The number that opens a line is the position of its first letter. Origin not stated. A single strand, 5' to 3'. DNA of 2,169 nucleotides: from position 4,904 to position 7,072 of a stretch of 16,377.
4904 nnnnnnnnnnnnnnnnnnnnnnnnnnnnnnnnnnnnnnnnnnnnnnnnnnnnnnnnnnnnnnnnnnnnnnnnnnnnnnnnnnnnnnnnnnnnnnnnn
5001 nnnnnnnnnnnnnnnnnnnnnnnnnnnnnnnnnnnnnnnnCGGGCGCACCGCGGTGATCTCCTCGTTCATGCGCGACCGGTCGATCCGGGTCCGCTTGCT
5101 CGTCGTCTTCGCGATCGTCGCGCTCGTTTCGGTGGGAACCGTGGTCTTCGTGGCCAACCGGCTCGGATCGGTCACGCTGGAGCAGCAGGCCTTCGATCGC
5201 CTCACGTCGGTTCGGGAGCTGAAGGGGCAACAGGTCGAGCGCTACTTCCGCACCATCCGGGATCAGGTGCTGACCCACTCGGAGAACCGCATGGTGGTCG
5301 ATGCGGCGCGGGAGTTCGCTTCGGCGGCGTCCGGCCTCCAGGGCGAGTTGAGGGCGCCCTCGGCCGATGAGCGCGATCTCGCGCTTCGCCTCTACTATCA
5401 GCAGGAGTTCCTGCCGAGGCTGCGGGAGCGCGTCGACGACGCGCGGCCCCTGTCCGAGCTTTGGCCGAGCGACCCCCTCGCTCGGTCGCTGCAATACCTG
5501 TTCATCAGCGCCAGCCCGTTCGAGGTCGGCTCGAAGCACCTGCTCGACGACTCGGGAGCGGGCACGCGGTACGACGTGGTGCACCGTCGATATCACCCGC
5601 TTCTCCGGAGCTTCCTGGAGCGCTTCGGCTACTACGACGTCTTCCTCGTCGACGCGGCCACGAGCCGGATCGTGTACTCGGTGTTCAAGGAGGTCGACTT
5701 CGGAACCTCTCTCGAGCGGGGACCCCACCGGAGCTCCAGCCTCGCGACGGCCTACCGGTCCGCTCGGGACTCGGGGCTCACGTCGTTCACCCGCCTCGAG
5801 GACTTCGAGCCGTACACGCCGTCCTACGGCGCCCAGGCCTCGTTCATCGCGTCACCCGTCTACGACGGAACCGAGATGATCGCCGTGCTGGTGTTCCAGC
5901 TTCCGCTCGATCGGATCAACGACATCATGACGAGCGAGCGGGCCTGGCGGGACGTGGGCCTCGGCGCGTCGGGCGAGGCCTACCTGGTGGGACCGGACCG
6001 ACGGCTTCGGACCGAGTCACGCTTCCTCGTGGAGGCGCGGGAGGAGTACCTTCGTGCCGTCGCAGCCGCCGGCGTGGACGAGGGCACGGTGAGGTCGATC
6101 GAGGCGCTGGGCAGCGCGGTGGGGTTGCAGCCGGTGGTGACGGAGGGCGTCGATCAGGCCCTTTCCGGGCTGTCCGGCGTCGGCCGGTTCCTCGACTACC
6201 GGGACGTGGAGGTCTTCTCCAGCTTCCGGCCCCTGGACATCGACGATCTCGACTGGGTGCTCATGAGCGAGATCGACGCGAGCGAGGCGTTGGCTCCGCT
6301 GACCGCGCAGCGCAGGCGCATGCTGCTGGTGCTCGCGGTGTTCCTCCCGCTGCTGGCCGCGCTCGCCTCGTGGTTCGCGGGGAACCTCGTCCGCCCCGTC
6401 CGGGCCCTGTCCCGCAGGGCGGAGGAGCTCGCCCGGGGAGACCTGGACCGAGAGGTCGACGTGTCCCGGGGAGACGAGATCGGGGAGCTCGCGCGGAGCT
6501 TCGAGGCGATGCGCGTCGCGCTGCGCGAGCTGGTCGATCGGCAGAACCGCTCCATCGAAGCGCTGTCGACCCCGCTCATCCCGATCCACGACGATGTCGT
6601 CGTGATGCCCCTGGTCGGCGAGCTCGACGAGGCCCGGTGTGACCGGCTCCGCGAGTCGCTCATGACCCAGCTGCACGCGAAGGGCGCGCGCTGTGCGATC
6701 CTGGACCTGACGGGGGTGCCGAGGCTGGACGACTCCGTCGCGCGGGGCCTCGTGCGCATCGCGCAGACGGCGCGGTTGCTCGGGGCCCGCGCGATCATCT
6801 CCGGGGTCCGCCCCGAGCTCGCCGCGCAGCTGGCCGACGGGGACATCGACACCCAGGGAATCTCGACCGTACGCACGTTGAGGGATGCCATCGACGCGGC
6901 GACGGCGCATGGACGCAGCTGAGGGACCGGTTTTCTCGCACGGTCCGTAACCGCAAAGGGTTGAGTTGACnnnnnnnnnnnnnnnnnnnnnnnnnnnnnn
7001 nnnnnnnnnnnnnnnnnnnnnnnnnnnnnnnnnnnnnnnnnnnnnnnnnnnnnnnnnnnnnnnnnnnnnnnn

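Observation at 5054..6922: Transmembrane RsbR-like protein with periplasmic dCache sensor, HAMP and STAS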

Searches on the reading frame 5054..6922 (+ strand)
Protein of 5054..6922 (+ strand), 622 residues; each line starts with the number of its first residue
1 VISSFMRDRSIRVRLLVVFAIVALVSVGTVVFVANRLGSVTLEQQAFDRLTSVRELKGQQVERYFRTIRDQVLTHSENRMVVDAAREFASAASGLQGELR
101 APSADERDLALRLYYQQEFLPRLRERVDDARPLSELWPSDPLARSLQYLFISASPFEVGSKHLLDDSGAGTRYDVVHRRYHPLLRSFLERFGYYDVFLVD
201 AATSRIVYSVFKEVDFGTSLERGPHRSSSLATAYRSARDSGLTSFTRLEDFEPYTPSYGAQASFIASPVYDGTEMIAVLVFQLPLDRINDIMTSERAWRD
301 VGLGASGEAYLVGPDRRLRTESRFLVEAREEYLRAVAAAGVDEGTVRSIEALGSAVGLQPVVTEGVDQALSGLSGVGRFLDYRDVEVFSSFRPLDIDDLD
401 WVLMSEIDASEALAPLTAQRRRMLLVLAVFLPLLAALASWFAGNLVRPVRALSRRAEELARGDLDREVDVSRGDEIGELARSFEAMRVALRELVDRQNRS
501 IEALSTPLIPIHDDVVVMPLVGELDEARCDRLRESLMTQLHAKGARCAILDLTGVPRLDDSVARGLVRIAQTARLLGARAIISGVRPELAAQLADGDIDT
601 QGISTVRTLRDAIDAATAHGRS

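Call 4: search_protein_families(library=pfam, proteins=[window:5054-6922:+], max_evalue=0.01)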
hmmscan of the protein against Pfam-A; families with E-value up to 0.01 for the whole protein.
window:5054-6922:+ (622 aa): 4 families
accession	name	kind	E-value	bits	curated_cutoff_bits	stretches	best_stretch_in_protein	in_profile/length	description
PF00672.30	HAMP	-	1.5e-17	64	25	1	440-492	1-53/53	HAMP domain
PF01740.26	STAS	-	2.7e-13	50.1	22.6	1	508-599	3-94/106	STAS domain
PF02743.24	dCache_1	-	4.4e-08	33.4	45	1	193-327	68-184/240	Cache domain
PF13466.11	STAS_2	-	2.7e-05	24.7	29.2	1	520-594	3-75/80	STAS domain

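Call 7: find_homologous_proteins(query=window:5054-6922:+, max_evalue=0.00001)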
Query window:5054-6922:+ (622 aa): 1411 proteins with E <= 0.00001 among 8000 candidates; the best 120 are listed.
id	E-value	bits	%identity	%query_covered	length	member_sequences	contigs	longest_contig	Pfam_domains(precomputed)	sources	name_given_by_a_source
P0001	0.0e+0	1318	100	99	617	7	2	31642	PF00672.31,PF01740.27,PF02743.25,PF13466.13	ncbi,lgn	-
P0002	0.0e+0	1045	78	99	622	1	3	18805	PF00672.31,PF01740.27,PF02743.25,PF13466.13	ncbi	-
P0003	0.0e+0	1045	79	99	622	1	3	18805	PF00672.31,PF01740.27,PF02743.25,PF13466.13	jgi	jgi:anti-anti-sigma regulatory factor/HAMP domain-containing protein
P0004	0.0e+0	1037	78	99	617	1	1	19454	PF00672.31,PF01740.27,PF02743.25,PF13466.13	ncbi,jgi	jgi:anti-anti-sigma regulatory factor/HAMP domain-containing protein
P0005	0.0e+0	1035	78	99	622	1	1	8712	PF00672.31,PF01740.27,PF02743.25,PF13466.13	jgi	jgi:anti-anti-sigma regulatory factor/HAMP domain-containing protein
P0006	0.0e+0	1035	77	99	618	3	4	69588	PF00672.31,PF01740.27,PF02743.25,PF13466.13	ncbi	-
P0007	0.0e+0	1033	79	99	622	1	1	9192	PF00672.31,PF01740.27,PF02743.25,PF13466.13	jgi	jgi:anti-anti-sigma regulatory factor/HAMP domain-containing protein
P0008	3.0e-275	933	71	99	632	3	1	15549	PF00672.31,PF01740.27,PF02743.25,PF13466.13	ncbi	-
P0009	1.6e-264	897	69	99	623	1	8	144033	PF00672.31,PF01740.27,PF02743.25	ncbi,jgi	jgi:anti-anti-sigma regulatory factor/HAMP domain-containing protein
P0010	1.2e-262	891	68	99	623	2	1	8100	PF00672.31,PF01740.27,PF02743.25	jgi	jgi:anti-anti-sigma regulatory factor/HAMP domain-containing protein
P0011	1.8e-252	857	67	96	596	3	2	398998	PF00672.31,PF01740.27,PF02743.25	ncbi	-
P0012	1.7e-249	848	65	99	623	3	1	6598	PF00672.31,PF01740.27,PF02743.25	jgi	jgi:anti-anti-sigma regulatory factor/HAMP domain-containing protein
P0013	2.8e-249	847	65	100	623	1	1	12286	PF00672.31,PF01740.27,PF02743.25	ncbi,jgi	jgi:methyl-accepting chemotaxis protein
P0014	6.3e-249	846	65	100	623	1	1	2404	PF00672.31,PF01740.27,PF02743.25,PF13466.13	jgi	jgi:methyl-accepting chemotaxis protein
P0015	1.3e-246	838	66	100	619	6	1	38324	PF00672.31,PF01740.27,PF02743.25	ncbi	-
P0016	2.8e-246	837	64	99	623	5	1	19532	PF00672.31,PF01740.27,PF02743.25,PF13466.13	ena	-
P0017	3.9e-246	836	65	96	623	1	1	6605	PF00672.31,PF01740.27,PF02743.25,PF13466.13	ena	-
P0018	2.5e-243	827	63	99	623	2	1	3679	PF00672.31,PF01740.27,PF02743.25,PF13466.13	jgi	jgi:methyl-accepting chemotaxis protein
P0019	3.9e-242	823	63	100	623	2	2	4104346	PF00672.31,PF01740.27,PF02743.25,PF13466.13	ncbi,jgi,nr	ncbi:MAG: HAMP domain-containing protein [Gemmatimonadales bacterium]|jgi:methyl-accepting chemotaxi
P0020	8.9e-242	822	65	97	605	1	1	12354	PF00672.31,PF01740.27,PF02743.25,PF13466.13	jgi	jgi:anti-anti-sigma regulatory factor/HAMP domain-containing protein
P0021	1.5e-239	815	63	99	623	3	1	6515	PF00672.31,PF01740.27,PF02743.25,PF13466.13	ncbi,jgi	jgi:methyl-accepting chemotaxis protein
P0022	4.3e-234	797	61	100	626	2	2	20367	PF00672.31,PF01740.27,PF02743.25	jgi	jgi:anti-anti-sigma regulatory factor/HAMP domain-containing protein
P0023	6.4e-232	790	61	98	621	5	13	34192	PF00672.31,PF01740.27,PF02743.25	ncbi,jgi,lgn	jgi:anti-anti-sigma regulatory factor/HAMP domain-containing protein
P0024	2.2e-228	778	61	100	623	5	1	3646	PF00672.31,PF01740.27,PF02743.25,PF13466.13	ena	-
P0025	7.1e-228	776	60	95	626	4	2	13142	PF00672.31,PF01740.27,PF02743.25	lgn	-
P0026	1.9e-226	771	59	100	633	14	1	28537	PF00672.31,PF01740.27,PF02743.25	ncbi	-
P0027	1.3e-212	726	59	99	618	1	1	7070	PF00672.31,PF01740.27,PF02743.25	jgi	jgi:methyl-accepting chemotaxis protein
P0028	9.0e-211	720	56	97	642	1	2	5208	PF00672.31,PF01740.27,PF02743.25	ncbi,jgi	jgi:anti-anti-sigma regulatory factor/HAMP domain-containing protein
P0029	1.8e-209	715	57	97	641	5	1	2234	PF00672.31,PF01740.27,PF02743.25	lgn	-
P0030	5.2e-206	704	56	98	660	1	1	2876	PF00672.31,PF01740.27,PF02743.25,PF13466.13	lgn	-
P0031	5.7e-205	701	55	98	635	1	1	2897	PF00672.31,PF01740.27,PF02743.25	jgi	jgi:anti-anti-sigma regulatory factor/HAMP domain-containing protein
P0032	1.7e-203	696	54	98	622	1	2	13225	PF00672.31,PF01740.27,PF02743.25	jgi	jgi:methyl-accepting chemotaxis protein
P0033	5.3e-202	691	53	98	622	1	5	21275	PF00672.31,PF01740.27,PF02743.25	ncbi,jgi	jgi:methyl-accepting chemotaxis protein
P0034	5.7e-202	691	54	97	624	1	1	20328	PF00672.31,PF01740.27,PF02743.25,PF13466.13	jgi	jgi:anti-anti-sigma regulatory factor/HAMP domain-containing protein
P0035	1.2e-201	690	54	98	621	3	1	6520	PF00672.31,PF01740.27,PF02743.25,PF13466.13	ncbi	-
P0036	4.9e-200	684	54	98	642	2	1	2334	PF00672.31,PF01740.27,PF02743.25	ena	-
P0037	2.3e-199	682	53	98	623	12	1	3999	PF00672.31,PF01740.27,PF02743.25,PF13466.13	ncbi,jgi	jgi:anti-anti-sigma regulatory factor/HAMP domain-containing protein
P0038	7.9e-199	680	53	100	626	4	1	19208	PF00672.31,PF01740.27,PF02743.25,PF13466.13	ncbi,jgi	jgi:anti-anti-sigma regulatory factor/HAMP domain-containing protein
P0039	1.7e-198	679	52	98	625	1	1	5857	PF00672.31,PF01740.27,PF13466.13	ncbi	-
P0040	9.1e-198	677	54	99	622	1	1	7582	PF00672.31,PF01740.27,PF02743.25,PF13466.13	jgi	jgi:anti-anti-sigma regulatory factor/HAMP domain-containing protein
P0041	1.1e-197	677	54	99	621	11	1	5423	PF00672.31,PF01740.27,PF02743.25,PF13466.13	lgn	-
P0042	1.2e-197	676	53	98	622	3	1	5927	PF00672.31,PF01740.27,PF02743.25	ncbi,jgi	jgi:methyl-accepting chemotaxis protein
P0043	1.6e-196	673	53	98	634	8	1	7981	PF00672.31,PF01740.27,PF02743.25,PF13466.13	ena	-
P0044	4.7e-196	671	54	98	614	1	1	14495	PF00672.31,PF01740.27,PF02743.25,PF13466.13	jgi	jgi:methyl-accepting chemotaxis protein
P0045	1.5e-194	666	54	97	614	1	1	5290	PF00672.31,PF01740.27,PF02743.25,PF13466.13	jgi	jgi:methyl-accepting chemotaxis protein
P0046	1.8e-194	666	53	97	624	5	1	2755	PF00672.31,PF01740.27,PF02743.25,PF13466.13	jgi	jgi:anti-anti-sigma regulatory factor/HAMP domain-containing protein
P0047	1.8e-194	666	54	99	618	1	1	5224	PF00672.31,PF01740.27,PF02743.25,PF13466.13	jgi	jgi:anti-anti-sigma factor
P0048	1.1e-193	663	53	98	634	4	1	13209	PF00672.31,PF01740.27,PF02743.25,PF13466.13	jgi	-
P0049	1.4e-193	663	52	97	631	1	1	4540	PF00672.31,PF01740.27,PF02743.25,PF13466.13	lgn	-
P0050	1.4e-193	663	51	98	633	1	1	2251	PF00672.31,PF01740.27,PF02743.25,PF13466.13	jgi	jgi:anti-anti-sigma regulatory factor/HAMP domain-containing protein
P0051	1.8e-193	663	52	99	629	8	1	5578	PF00672.31,PF01740.27,PF02743.25,PF13466.13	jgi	jgi:methyl-accepting chemotaxis protein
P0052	6.5e-193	661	52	99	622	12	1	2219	PF00672.31,PF01740.27,PF02743.25,PF13466.13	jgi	jgi:methyl-accepting chemotaxis protein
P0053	1.4e-192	660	56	91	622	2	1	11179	PF00672.31,PF02743.25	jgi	jgi:methyl-accepting chemotaxis protein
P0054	2.0e-192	659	51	98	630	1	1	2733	PF00672.31,PF01740.27,PF02743.25,PF13466.13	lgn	-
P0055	2.3e-192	659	56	93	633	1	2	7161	PF00672.31,PF01740.27,PF02743.25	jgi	jgi:anti-anti-sigma regulatory factor/HAMP domain-containing protein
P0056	6.9e-192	657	51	98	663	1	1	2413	PF00672.31,PF01740.27,PF02743.25,PF13466.13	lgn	-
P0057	1.2e-191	657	51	98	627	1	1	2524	PF00672.31,PF01740.27,PF02743.25,PF13466.13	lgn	-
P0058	1.8e-191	656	51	98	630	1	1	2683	PF00672.31,PF01740.27,PF02743.25,PF13466.13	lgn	-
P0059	2.2e-191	656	51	98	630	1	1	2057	PF00672.31,PF01740.27,PF02743.25,PF13466.13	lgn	-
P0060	2.3e-191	656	51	98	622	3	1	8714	PF00672.31,PF01740.27,PF13466.13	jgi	jgi:methyl-accepting chemotaxis protein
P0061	1.5e-190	653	50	98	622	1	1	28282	PF00672.31,PF01740.27,PF02743.25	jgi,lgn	jgi:methyl-accepting chemotaxis protein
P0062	1.9e-190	653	52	95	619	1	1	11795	PF00672.31,PF01740.27,PF02743.25,PF13466.13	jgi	jgi:anti-anti-sigma regulatory factor/HAMP domain-containing protein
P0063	2.4e-190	652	52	97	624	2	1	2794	PF00672.31,PF01740.27,PF02743.25,PF13466.13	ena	-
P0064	3.8e-190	652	51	97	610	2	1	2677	PF00672.31,PF01740.27,PF13466.13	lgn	-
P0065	5.1e-190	651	52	98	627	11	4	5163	PF00672.31,PF01740.27,PF02743.25,PF13466.13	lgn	-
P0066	5.8e-190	651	51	97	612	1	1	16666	PF00672.31,PF01740.27,PF02743.25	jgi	jgi:methyl-accepting chemotaxis protein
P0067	8.3e-190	651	52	98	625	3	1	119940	PF00672.31,PF01740.27,PF02743.25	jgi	jgi:methyl-accepting chemotaxis protein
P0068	8.6e-190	650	50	98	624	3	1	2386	PF00672.31,PF01740.27,PF02743.25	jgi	jgi:anti-anti-sigma regulatory factor/HAMP domain-containing protein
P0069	1.3e-189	650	52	96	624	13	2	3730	PF00672.31,PF01740.27,PF02743.25,PF13466.13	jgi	jgi:anti-anti-sigma regulatory factor/HAMP domain-containing protein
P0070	1.5e-189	650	52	99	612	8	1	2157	PF00672.31,PF01740.27,PF02743.25,PF13466.13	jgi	jgi:anti-anti-sigma regulatory factor/HAMP domain-containing protein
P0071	1.5e-189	650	52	97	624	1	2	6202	PF00672.31,PF01740.27,PF02743.25,PF13466.13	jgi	jgi:anti-anti-sigma regulatory factor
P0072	3.5e-189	648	52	98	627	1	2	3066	PF00672.31,PF01740.27,PF02743.25,PF13466.13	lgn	-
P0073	3.6e-189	648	52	98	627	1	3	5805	PF00672.31,PF01740.27,PF02743.25,PF13466.13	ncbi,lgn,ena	-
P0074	4.6e-189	648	49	98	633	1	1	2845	PF00672.31,PF01740.27,PF02743.25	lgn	-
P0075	5.6e-189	648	51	97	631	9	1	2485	PF00672.31,PF01740.27,PF02743.25,PF13466.13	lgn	-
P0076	7.7e-189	647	53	93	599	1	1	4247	PF00672.31,PF01740.27,PF02743.25,PF13466.13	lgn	-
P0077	7.9e-189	647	53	93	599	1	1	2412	PF00672.31,PF01740.27,PF02743.25,PF13466.13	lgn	-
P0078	8.2e-189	647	53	98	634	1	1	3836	PF00672.31,PF01740.27,PF02743.25,PF13466.13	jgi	jgi:anti-anti-sigma regulatory factor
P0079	1.6e-188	646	52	98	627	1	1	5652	PF00672.31,PF01740.27,PF02743.25,PF13466.13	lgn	-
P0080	3.0e-188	645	53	93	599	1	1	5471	PF00672.31,PF01740.27,PF02743.25,PF13466.13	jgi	jgi:methyl-accepting chemotaxis protein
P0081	3.0e-188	645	50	99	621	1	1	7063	PF00672.31,PF01740.27,PF02743.25,PF13466.13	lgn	-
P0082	3.6e-188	645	51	97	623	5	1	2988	PF00672.31,PF01740.27,PF02743.25,PF13466.13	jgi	jgi:anti-anti-sigma factor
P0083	3.9e-188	645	51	98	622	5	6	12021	PF00672.31,PF01740.27,PF02743.25,PF13466.13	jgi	jgi:methyl-accepting chemotaxis protein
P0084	7.4e-188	644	51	98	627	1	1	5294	PF00672.31,PF01740.27,PF02743.25,PF13466.13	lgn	-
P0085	9.5e-188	644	50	99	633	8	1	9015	PF00672.31,PF01740.27,PF02743.25,PF13466.13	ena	-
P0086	1.1e-187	644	51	98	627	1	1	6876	PF00672.31,PF01740.27,PF02743.25,PF13466.13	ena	-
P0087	2.3e-187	642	50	97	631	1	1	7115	PF00672.31,PF01740.27,PF02743.25,PF13466.13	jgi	-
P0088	3.1e-187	642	51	99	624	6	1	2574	PF00672.31,PF01740.27,PF02743.25,PF13466.13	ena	-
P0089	4.4e-187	642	50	98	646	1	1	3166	PF00672.31,PF01740.27,PF02743.25,PF13466.13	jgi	jgi:anti-anti-sigma factor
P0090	5.9e-187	641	50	99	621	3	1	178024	PF00672.31,PF01740.27,PF02743.25,PF13466.13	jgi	jgi:anti-anti-sigma regulatory factor/HAMP domain-containing protein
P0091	6.3e-187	641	52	99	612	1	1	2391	PF00672.31,PF01740.27,PF02743.25,PF13466.13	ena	-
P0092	1.4e-186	640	49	98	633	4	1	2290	PF00672.31,PF01740.27,PF02743.25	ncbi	-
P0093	2.3e-186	639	51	97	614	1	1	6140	PF00672.31,PF01740.27,PF02743.25,PF13466.13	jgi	jgi:methyl-accepting chemotaxis protein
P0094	2.3e-186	639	50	97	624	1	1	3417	PF00672.31,PF01740.27,PF02743.25,PF13466.13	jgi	jgi:methyl-accepting chemotaxis protein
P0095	3.1e-186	639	52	95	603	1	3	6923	PF00672.31,PF01740.27,PF02743.25,PF13466.13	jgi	jgi:methyl-accepting chemotaxis protein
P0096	3.2e-186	639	52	95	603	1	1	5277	PF00672.31,PF01740.27,PF02743.25,PF13466.13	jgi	jgi:methyl-accepting chemotaxis protein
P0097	8.7e-186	637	52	93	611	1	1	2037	PF00672.31,PF01740.27,PF02743.25,PF13466.13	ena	-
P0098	2.7e-185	636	51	97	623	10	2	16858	PF00672.31,PF01740.27,PF02743.25,PF13466.13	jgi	jgi:anti-anti-sigma factor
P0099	9.0e-185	634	52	95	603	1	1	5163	PF00672.31,PF01740.27,PF02743.25,PF13466.13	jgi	jgi:methyl-accepting chemotaxis protein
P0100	1.3e-184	633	49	98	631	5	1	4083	PF00672.31,PF01740.27,PF02743.25,PF13466.13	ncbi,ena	-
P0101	1.8e-184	633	53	96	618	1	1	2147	PF00672.31,PF01740.27,PF02743.25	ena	-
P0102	4.3e-184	632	49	99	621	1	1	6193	PF00672.31,PF01740.27,PF02743.25,PF13466.13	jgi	-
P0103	5.2e-184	631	51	98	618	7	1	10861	PF00672.31,PF01740.27,PF02743.25,PF13466.13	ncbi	ncbi:MAG: HAMP domain-containing protein [Planctomycetota bacterium]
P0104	8.4e-184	631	54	91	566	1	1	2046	PF00672.31,PF01740.27,PF02743.25,PF13466.13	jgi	jgi:anti-anti-sigma regulatory factor/HAMP domain-containing protein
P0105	1.2e-183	630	49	98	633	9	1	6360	PF00672.31,PF01740.27,PF02743.25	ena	-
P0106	1.7e-183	630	50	99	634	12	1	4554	PF00672.31,PF01740.27,PF02743.25,PF13466.13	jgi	jgi:anti-anti-sigma regulatory factor/HAMP domain-containing protein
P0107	5.8e-183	628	50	96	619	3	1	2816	PF00672.31,PF01740.27,PF02743.25,PF13466.13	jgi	jgi:anti-anti-sigma regulatory factor/HAMP domain-containing protein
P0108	8.4e-183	627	49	99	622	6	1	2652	PF00672.31,PF01740.27,PF02743.25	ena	-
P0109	2.2e-182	626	51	98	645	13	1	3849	PF00672.31,PF01740.27,PF02743.25,PF13466.13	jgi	jgi:anti-anti-sigma regulatory factor/HAMP domain-containing protein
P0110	2.3e-182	626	51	98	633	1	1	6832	PF00672.31,PF01740.27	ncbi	-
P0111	4.4e-182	625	51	97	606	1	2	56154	PF00672.31,PF01740.27,PF02743.25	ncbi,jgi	ncbi:MAG: HAMP domain-containing protein [Planctomycetota bacterium]|jgi:anti-anti-sigma regulatory 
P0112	4.6e-182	625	51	97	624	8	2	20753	PF00672.31,PF01740.27,PF02743.25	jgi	jgi:anti-anti-sigma regulatory factor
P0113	5.4e-182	625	48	99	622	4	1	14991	PF00672.31,PF01740.27,PF02743.25,PF13466.13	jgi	jgi:methyl-accepting chemotaxis protein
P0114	1.8e-181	623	48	99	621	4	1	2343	PF00672.31,PF01740.27,PF02743.25,PF13466.13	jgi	jgi:anti-anti-sigma regulatory factor/HAMP domain-containing protein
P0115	2.4e-181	623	49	98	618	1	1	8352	PF00672.31,PF01740.27,PF02743.25,PF13466.13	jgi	jgi:anti-anti-sigma regulatory factor/HAMP domain-containing protein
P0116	2.6e-181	622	47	99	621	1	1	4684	PF00672.31,PF01740.27,PF02743.25,PF13466.13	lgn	-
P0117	4.4e-181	622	51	97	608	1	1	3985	PF00672.31,PF01740.27,PF02743.25,PF13466.13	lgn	-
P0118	6.1e-181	621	50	98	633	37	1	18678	PF00672.31,PF01740.27,PF02743.25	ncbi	-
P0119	6.3e-181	621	50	96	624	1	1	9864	PF00672.31,PF01740.27,PF02743.25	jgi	jgi:anti-anti-sigma regulatory factor/HAMP domain-containing protein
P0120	3.8e-180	619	48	98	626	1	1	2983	PF00672.31,PF01740.27,PF02743.25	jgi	jgi:methyl-accepting chemotaxis protein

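Call 11: find_encoding_contigs(protein=P0001, flank=10000, max_places=3)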
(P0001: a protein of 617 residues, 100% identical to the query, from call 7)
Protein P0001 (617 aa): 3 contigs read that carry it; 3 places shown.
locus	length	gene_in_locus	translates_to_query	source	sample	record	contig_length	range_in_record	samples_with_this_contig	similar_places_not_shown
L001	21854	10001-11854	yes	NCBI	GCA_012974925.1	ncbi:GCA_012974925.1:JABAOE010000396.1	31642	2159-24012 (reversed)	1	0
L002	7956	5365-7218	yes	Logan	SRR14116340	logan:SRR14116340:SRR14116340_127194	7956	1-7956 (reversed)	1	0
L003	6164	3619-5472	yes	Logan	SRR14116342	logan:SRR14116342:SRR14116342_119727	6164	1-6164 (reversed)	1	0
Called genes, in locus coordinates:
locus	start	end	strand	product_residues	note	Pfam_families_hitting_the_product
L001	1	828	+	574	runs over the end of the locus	PF02310:B12-binding (weak), PF04055:Radical_SAM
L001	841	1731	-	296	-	-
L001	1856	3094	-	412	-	PF07992:Pyr_redox_2 (faint), PF22607:FAD_binding-like, PF01494:FAD_binding_3 (weak)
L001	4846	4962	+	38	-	PF02954:HTH_8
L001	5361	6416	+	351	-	PF00909:Ammonium_transp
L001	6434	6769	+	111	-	PF00543:P-II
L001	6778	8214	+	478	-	PF03951:Gln-synt_N, PF00120:Gln-synt_C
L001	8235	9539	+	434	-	PF01145:Band_7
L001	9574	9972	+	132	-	-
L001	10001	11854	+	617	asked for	PF02743:dCache_1 (weak), PF00672:HAMP, PF01740:STAS, PF13466:STAS_2 (weak)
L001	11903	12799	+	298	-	PF11563:Protoglobin, PF01740:STAS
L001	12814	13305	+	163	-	PF01740:STAS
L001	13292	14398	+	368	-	PF13581:HATPase_c_2, PF02518:HATPase_c, PF07228:SpoIIE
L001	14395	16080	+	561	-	PF02518:HATPase_c (faint), PF07228:SpoIIE, PF13581:HATPase_c_2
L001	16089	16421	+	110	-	PF01740:STAS, PF13466:STAS_2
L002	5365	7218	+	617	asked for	PF02743:dCache_1 (weak), PF00672:HAMP, PF01740:STAS, PF13466:STAS_2 (weak)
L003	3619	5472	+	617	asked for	PF02743:dCache_1 (weak), PF00672:HAMP, PF01740:STAS, PF13466:STAS_2 (weak)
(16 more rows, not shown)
